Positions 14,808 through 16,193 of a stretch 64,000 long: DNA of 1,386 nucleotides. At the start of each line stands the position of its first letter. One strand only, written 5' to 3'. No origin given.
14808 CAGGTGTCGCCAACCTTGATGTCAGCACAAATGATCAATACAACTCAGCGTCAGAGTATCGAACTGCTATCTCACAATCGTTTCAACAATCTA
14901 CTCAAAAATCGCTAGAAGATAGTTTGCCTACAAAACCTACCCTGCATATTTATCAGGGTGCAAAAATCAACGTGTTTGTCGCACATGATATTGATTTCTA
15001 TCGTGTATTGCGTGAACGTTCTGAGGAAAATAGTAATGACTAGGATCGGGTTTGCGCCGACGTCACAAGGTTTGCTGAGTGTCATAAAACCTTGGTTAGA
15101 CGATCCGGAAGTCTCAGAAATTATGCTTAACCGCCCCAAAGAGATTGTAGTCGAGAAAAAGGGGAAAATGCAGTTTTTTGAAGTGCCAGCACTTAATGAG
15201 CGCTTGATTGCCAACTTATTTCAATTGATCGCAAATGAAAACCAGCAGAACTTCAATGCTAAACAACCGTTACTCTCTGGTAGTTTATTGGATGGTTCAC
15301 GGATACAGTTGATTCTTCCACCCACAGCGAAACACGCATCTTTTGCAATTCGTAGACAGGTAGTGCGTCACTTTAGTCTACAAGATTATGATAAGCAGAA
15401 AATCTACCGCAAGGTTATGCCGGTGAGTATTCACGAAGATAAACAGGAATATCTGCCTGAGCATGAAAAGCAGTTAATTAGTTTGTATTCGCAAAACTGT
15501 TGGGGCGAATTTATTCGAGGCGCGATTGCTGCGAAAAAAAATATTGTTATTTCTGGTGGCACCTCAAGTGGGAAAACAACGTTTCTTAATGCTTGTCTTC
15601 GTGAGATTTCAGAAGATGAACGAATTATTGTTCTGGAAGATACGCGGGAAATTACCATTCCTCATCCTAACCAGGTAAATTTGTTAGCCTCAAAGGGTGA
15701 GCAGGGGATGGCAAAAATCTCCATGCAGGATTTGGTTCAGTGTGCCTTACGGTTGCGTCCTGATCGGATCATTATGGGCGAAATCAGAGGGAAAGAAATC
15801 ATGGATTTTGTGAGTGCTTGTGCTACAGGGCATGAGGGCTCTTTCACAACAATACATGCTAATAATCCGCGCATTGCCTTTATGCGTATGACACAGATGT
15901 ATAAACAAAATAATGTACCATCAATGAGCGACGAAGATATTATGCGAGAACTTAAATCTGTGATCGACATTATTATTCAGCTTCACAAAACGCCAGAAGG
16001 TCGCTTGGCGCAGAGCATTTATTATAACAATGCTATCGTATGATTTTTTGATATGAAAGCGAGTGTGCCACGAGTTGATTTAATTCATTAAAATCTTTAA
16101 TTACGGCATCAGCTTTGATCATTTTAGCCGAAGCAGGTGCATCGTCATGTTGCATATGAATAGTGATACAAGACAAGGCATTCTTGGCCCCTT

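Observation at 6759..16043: Complete virB2-virB11 type IV secretion operon with no virD4 coupling protein or virB1 nearby, and B5-B7-lipoprotein-B6 order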

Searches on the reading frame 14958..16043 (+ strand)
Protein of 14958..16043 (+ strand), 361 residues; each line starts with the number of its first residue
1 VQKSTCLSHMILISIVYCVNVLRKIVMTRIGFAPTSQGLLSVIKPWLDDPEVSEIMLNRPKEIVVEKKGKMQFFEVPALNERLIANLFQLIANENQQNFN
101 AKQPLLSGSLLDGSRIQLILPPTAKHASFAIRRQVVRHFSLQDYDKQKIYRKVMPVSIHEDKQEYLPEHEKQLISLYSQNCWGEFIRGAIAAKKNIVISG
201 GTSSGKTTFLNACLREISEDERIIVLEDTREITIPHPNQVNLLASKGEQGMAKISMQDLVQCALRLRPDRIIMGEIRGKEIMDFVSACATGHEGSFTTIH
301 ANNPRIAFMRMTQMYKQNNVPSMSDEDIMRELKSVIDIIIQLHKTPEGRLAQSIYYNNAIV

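Call 4: search_protein_families(library=pfam, proteins=[window:14958-16043:+], max_evalue=0.01)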
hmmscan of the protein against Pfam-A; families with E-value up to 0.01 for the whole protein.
window:14958-16043:+ (361 aa): 3 families
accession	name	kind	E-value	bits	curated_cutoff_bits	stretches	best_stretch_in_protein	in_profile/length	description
PF00437.27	T2SSE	-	1e-35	123.5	24.9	1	190-341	139-276/370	Type II/IV secretion system protein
PF00270.35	DEAD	-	0.0074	16.5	26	0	190-244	11-69/167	DEAD/DEAH box helicase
PF13555.12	AAA_29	-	0.0085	16.3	27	0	182-213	9-42/61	P-loop containing region of AAA domain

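Call 91: search_protein_families(library=ncbifam, proteins=[window:15036-16043:+], max_evalue=0.01)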
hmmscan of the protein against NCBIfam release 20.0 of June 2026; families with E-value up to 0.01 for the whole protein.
window:15036-16043:+ (335 aa): 19 families
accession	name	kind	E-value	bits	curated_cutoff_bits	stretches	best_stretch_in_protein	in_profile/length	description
TIGR02788.1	VirB11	equivalog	3.2e-105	351.5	249.95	1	20-330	1-308/308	P-type DNA transfer ATPase VirB11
NF010475.0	PRK13900.1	equivalog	4.9e-86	288.8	389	1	15-331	13-325/333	type IV secretion system ATPase VirB11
TIGR02782.1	TrbB_P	equivalog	2.4e-63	214.2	304.55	2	159-328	128-290/303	P-type conjugative transfer ATPase TrbB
TIGR03819.1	heli_sec_ATPase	hypoth_equivalog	3.1e-54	184.4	373.15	2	158-324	169-333/340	TadA family conjugal transfer-associated ATPase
NF010425.0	PRK13851.1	equivalog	3.4e-54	184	461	1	11-317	8-313/344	type IV secretion system protein VirB11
NF010469.0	PRK13894.1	subfamily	1.4e-48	165.9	508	2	158-328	140-304/320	conjugal transfer ATPase TrbB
NF010407.0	PRK13833.1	subfamily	1.8e-47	162.4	499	2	158-328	135-297/323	conjugal transfer protein TrbB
NF058587.1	archaellum_moto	equivalog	4.6e-34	118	550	2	164-286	272-394/527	archaellum flagellar ATPase motor FlaI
NF053672.1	bindosome_BasE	exception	3.8e-21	75.4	1000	1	166-313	269-410/512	bindosome assembly system ATPase subunit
NF041000.1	ATPase_ComGA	equivalog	1.3e-18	67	300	1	166-291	127-248/267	competence type IV pilus ATPase ComGA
TIGR01420.1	pilT_fam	subfamily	1.1e-16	61.1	319.1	1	170-311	125-264/343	PilT/PilU family type 4a pilus ATPase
TIGR02525.1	plasmid_TraJ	equivalog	2e-13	50.1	368.3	1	171-323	153-304/372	plasmid transfer ATPase TraJ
TIGR02538.1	type_IV_pilB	equivalog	1.2e-12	47.3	675.65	1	170-288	319-432/564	type IV-A pilus assembly ATPase PilB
NF007755.0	PRK10436.1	equivalog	7.9e-12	44.6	617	1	167-289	219-336/465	type II secretion system protein GspE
TIGR02533.1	type_II_gspE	equivalog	3.7e-11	42.4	630.25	1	170-288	246-359/486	type II secretion system ATPase GspE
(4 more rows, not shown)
